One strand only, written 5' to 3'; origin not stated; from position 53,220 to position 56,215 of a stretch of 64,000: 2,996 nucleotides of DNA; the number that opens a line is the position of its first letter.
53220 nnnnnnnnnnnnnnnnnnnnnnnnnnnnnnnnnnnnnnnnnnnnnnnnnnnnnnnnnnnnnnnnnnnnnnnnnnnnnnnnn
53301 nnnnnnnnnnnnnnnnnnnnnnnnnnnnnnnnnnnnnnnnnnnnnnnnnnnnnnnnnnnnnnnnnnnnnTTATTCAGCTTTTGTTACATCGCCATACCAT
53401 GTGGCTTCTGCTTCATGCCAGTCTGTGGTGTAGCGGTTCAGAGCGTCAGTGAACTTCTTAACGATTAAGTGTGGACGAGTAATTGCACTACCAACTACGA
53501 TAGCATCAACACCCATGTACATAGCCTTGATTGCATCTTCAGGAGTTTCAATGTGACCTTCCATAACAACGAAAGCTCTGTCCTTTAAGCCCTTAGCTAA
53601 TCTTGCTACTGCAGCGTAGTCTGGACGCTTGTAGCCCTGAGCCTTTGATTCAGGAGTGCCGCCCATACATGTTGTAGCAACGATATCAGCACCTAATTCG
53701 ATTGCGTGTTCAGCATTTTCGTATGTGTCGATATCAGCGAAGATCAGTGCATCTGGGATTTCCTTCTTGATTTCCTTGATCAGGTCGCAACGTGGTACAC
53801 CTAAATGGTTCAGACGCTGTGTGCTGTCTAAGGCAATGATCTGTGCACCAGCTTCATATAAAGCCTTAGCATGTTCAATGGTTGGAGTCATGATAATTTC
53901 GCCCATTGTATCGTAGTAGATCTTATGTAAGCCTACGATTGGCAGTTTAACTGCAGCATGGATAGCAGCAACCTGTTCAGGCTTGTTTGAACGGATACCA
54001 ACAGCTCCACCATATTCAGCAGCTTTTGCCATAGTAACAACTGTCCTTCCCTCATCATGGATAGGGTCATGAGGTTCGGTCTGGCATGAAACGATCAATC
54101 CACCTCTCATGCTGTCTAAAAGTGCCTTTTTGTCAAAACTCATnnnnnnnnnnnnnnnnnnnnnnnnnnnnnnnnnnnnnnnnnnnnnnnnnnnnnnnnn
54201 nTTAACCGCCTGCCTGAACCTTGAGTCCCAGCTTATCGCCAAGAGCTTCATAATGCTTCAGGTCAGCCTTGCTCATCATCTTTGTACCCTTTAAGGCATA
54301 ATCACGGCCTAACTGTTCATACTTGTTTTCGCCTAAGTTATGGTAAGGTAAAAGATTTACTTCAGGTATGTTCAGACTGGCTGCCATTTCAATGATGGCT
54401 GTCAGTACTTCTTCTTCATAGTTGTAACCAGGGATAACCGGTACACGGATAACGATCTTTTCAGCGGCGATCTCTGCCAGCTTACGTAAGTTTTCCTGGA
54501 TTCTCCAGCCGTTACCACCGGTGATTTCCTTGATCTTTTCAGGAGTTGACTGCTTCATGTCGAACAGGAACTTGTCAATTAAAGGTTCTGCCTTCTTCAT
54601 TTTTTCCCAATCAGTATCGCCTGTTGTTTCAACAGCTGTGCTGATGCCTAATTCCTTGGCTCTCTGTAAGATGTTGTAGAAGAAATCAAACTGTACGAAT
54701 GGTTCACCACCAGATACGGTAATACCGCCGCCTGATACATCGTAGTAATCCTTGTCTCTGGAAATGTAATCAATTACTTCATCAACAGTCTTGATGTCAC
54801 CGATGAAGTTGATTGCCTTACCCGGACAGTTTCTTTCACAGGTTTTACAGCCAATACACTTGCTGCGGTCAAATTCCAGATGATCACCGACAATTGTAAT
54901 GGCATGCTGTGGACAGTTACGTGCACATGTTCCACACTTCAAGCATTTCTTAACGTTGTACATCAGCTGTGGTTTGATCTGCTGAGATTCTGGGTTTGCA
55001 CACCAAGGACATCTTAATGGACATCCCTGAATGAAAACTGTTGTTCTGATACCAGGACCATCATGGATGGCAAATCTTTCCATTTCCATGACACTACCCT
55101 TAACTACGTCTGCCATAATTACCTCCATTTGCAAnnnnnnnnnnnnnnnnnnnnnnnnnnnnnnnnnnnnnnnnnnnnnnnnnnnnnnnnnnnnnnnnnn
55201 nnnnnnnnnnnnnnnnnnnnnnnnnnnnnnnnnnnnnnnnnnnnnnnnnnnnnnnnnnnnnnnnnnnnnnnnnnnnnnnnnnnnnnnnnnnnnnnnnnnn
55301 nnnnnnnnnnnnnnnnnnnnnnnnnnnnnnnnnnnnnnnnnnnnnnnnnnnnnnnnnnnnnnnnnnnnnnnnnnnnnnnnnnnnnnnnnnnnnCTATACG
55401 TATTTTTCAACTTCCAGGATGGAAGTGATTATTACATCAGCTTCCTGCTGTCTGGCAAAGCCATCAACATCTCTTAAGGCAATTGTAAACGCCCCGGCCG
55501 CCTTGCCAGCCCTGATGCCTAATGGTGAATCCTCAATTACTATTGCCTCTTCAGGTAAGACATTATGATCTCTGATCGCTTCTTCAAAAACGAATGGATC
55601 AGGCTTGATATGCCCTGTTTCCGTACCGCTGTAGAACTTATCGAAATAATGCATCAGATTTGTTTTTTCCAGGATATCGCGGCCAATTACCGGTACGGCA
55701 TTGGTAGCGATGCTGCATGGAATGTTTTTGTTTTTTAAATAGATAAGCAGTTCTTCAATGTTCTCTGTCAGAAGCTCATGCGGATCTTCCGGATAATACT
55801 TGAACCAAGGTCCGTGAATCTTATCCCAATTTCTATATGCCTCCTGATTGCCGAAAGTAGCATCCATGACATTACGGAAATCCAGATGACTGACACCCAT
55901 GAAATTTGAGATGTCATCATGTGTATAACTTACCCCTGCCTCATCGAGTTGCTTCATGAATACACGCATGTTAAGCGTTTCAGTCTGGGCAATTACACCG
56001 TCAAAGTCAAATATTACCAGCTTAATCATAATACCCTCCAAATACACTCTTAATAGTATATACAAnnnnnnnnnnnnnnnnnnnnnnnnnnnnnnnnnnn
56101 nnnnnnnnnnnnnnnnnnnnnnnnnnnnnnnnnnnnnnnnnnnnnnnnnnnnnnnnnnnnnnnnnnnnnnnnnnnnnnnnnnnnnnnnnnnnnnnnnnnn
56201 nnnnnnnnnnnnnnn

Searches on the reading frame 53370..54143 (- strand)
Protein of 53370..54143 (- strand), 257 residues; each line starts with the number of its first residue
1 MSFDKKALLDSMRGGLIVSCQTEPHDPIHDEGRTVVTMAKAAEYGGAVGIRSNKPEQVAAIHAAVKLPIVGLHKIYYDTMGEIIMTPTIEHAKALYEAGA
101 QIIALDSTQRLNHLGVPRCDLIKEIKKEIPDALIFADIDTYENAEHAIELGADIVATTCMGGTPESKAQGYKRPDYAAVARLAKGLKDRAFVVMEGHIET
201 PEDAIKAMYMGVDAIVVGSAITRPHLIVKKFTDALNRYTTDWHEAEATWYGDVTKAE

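Call 40: search_protein_families(library=pfam, proteins=[window:53370-54143:-])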
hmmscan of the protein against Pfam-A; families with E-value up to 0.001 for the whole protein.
window:53370-54143:- (257 aa): 6 families
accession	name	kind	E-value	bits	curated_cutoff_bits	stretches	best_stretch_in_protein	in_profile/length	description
PF04131.20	NanE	-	3.8e-46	157.2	27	1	35-236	1-191/192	Putative N-acetylmannosamine-6-phosphate epimerase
PF00478.31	IMPDH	-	2.7e-11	43.5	25.6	1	87-222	104-240/345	IMP dehydrogenase / GMP reductase domain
PF05690.20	ThiG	-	5.7e-06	26.3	23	0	192-227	178-213/247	Thiazole biosynthesis protein ThiG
PF01070.24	FMN_dh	-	1.3e-05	24.9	24.9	1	118-221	206-305/350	FMN-dependent dehydrogenase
PF02310.24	B12-binding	-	7.1e-05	23.1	32.1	0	137-220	37-113/121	B12 binding domain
PF01729.25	QRPTase_C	-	0.00034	20.8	23.1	0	121-223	69-160/169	Quinolinate phosphoribosyl transferase, C-terminal domain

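Call 41: search_protein_families(library=ncbifam, proteins=[window:53370-54143:-])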
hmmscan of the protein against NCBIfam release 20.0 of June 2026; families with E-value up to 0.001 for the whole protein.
window:53370-54143:- (257 aa): 15 families
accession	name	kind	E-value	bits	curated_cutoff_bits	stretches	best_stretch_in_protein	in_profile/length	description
NF002231.0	PRK01130.1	subfamily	7.2e-65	218.2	189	1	5-236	4-228/230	putative N-acetylmannosamine-6-phosphate 2-epimerase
TIGR01302.1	IMP_dehydrog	equivalog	1.3e-08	34.2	481.5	1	88-221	225-359/450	IMP dehydrogenase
NF001377.0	PRK00278.2-4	equivalog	3.1e-05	23.3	260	0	176-232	197-253/259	indole-3-glycerol phosphate synthase TrpC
TIGR01304.1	IMP_DH_rel_2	equivalog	4.8e-05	22.8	342.1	1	89-223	142-288/365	GuaB3 family IMP dehydrogenase-related protein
NF005311.0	PRK06843.1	equivalog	8.8e-05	21.6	779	1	87-220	153-287/404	inosine 5-monophosphate dehydrogenase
NF041303.1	Indglycph_syn_Halo_TrpC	equivalog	0.00012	21.5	380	0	139-223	160-238/250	indole-3-glycerol phosphate synthase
TIGR00411.1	redox_disulf_1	equivalog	0.00017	21.6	92.75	0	121-158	20-57/82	MJ0307 family thioredoxin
NF003201.0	PRK04169.1-5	equivalog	0.00021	20.5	388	0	174-240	182-247/253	phosphoglycerol geranylgeranyltransferase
NF003215.0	PRK04180.1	equivalog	0.00027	20.4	395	0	191-246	212-266/298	pyridoxal 5'-phosphate synthase lyase subunit PdxS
NF003198.0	PRK04169.1-2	subfamily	0.00027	20.1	247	0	189-225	197-233/249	geranylgeranylglyceryl/heptaprenylglyceryl phosphate synthase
TIGR03966.1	actino_HemFlav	equivalog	0.00037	19.3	470.85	0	120-220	237-333/385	pre-mycofactocin synthase MftD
NF009621.0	PRK13125.1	equivalog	0.00054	19.4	234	0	184-223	180-219/244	tryptophan synthase subunit alpha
TIGR03128.2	RuMP_HxlA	equivalog_domain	0.00073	19.3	200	0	120-165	40-87/205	3-hexulose-6-phosphate synthase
NF041755.1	RuMP_HxlAB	equivalog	0.00073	18.6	500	0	120-161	45-90/391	bifunctional 3-hexulose-6-phosphate synthase/6-phospho-3-hexuloisomerase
TIGR01305.1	GMP_reduct_1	equivalog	0.00087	18.4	492.15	0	120-221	139-244/343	GMP reductase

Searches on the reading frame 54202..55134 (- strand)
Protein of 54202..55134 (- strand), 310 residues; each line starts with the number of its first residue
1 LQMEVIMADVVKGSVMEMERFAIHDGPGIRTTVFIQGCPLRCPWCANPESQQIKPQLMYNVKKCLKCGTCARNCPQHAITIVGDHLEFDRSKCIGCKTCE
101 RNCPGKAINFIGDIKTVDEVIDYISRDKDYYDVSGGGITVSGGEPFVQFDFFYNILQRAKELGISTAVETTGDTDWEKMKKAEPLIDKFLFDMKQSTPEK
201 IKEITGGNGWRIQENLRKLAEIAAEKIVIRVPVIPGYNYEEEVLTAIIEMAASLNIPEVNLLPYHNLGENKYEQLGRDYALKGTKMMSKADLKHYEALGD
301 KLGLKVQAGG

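Call 40: search_protein_families(library=pfam, proteins=[window:54202-55134:-])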
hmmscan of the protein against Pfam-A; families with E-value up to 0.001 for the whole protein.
window:54202-55134:- (310 aa): 12 families
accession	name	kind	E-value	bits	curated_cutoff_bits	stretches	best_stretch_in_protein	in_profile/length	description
PF13353.11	Fer4_12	-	1.9e-15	57.8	22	2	93-183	19-103/137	4Fe-4S single cluster domain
PF04055.27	Radical_SAM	-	1.4e-13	51.8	29.5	1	108-241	21-158/166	Radical SAM superfamily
PF00037.32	Fer4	-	1.1e-12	47.6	21.1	2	87-108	2-23/24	4Fe-4S binding domain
PF12837.12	Fer4_6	-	2.1e-10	40.4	25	1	87-108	3-24/24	4Fe-4S binding domain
PF12838.12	Fer4_7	-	4e-09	37.2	27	1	63-106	1-51/52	4Fe-4S dicluster domain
PF12797.12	Fer4_2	-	5.1e-09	35.9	24.5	1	85-104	2-21/22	4Fe-4S binding domain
PF13237.11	Fer4_10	-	1.3e-08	35.1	25.5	1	59-104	4-53/53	4Fe-4S dicluster domain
PF14697.11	Fer4_21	-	1.2e-07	32.2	35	1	62-108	6-57/59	4Fe-4S dicluster domain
PF13187.11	Fer4_9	-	1.8e-06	28.3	27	1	63-108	1-52/52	4Fe-4S dicluster domain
PF13484.11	Fer4_16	-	7.4e-05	23.9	30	0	63-81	1-19/66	4Fe-4S double cluster binding domain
PF13183.11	Fer4_8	-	0.00018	22.4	27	0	91-104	3-16/68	4Fe-4S dicluster domain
PF12800.12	Fer4_4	-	0.00028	21.4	24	0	91-104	2-15/17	4Fe-4S binding domain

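Call 41: search_protein_families(library=ncbifam, proteins=[window:54202-55134:-])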
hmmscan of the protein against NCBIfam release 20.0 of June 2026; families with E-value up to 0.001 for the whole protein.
window:54202-55134:- (310 aa): 79 families (the best 25 are shown)
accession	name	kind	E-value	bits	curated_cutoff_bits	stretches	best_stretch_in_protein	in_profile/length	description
TIGR02494.1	PFLE_PFLC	subfamily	1.6e-99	332.9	174.35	1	15-298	1-288/293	glycyl-radical enzyme activating protein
NF048010.1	SfplDhtActHpsHDes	equivalog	2.8e-95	318.6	430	1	11-295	4-294/298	(2S)-3-sulfopropanediol dehydratase activating enzyme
NF043069.1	T4HPD_activ_SAM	equivalog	2.6e-93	312.7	425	1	13-310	2-299/299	trans-4-hydroxy-L-proline dehydratase activase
NF033719.1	ind_deCO2_activ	equivalog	6.3e-87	291.7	425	1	14-305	2-299/302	indoleacetate decarboxylase activase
TIGR04395.1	cutC_activ_rSAM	equivalog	4.6e-85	285.6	360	1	12-307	4-305/309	choline TMA-lyase-activating enzyme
NF033717.2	HPDL_rSAM_activ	equivalog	6.6e-76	255.5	420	1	12-296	3-293/311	4-hydroxyphenylacetate decarboxylase activase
NF048008.1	SfplDhtActHpfHKleb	equivalog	5.5e-73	246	500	1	15-297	2-291/308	(2S)-3-sulfopropanediol dehydratase activating enzyme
NF007483.0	PRK10076.1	equivalog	7.6e-72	241.9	326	2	91-310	71-292/292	[formate-C-acetyltransferase]-activating enzyme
TIGR04003.1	rSAM_BssD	equivalog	2.8e-60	204.1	496.45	1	15-280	3-275/314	[benzylsuccinate synthase]-activating enzyme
TIGR02493.1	PFLA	equivalog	1.3e-54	185.1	231.75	2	111-296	42-229/235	pyruvate formate-lyase-activating protein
TIGR04041.1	activase_YjjW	hypoth_equivalog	4.1e-45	154.3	250.2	1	14-271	3-245/276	YjjW family glycine radical enzyme activase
NF008356.0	PRK11145.1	equivalog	3.6e-35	121.4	375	2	113-303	49-241/246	pyruvate formate lyase 1-activating protein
TIGR02495.1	NrdG2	equivalog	1e-16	60.9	131.15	2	113-244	45-174/193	anaerobic ribonucleoside-triphosphate reductase activating protein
TIGR02491.1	NrdG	equivalog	1.2e-10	41.6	126.1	1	15-56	2-43/154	anaerobic ribonucleoside-triphosphate reductase activating protein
NF058577.1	FdxA_fam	equivalog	1.9e-10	40.7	65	1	62-107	7-52/52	4Fe-4S ferredoxin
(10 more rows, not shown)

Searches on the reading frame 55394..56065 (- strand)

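Call 41: search_protein_families(library=ncbifam, proteins=[window:55394-56065:-])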
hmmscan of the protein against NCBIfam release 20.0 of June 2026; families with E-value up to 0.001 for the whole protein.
window:55394-56065:- (223 aa): 29 families (the best 25 are shown)
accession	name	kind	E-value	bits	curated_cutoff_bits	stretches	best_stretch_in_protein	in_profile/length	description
TIGR02009.1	PGMB-YQAB-SF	subfamily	5.1e-24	85.5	153.35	1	15-196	2-185/186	beta-phosphoglucomutase family hydrolase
TIGR01990.1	bPGM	equivalog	8.3e-24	84.6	189.4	1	14-197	1-186/187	beta-phosphoglucomutase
NF009695.0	PRK13222.1-2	equivalog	2e-18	66.7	225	1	14-222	6-221/226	phosphoglycolate phosphatase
NF046057.1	bifunc_MtlD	equivalog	9.9e-18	63.9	800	1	12-201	5-195/683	bifunctional mannitol-1-phosphate dehydrogenase/phosphatase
NF009804.0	PRK13288.1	equivalog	2.8e-17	62.9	218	1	13-196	2-180/215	pyrophosphatase PpaX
NF053653.1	InDiPhoBT2121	equivalog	3.8e-17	62.6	245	1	15-198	2-187/216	inorganic diphosphatase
NF007854.0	PRK10563.1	equivalog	1.3e-15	57.7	211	1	14-192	4-180/221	6-phosphogluconate phosphatase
TIGR02253.1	CTE7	subfamily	4.8e-15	55.9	169.75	1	13-219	1-220/221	TIGR02253 family HAD-type hydrolase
NF008087.0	PRK10826.1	equivalog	9.6e-15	54.8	191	1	101-201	95-195/222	hexitol phosphatase HxpB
TIGR01509.1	HAD-SF-IA-v3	subfamily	1.4e-14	54.5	29.4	1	134-195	93-152/154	HAD-IA family hydrolase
TIGR02252.1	DREG-2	subfamily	4e-12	46.3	155.2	1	64-181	69-187/203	HAD hydrolase, REG-2-like, family IA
TIGR01449.2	PGP_bact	equivalog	2.5e-11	43.5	180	1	17-198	1-185/213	phosphoglycolate phosphatase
TIGR01454.1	AHBA_synth_RP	hypoth_equivalog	3.7e-11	43.1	246.65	1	101-197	78-174/205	AHBA synthesis associated protein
NF008000.0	PRK10725.1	equivalog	7.5e-11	42.5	215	1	115-198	103-186/188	fructose-1-phosphate/6-phosphogluconate phosphatase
NF008610.0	PRK11587.1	equivalog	2.2e-10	40.2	282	1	105-219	90-203/219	sugar phosphatase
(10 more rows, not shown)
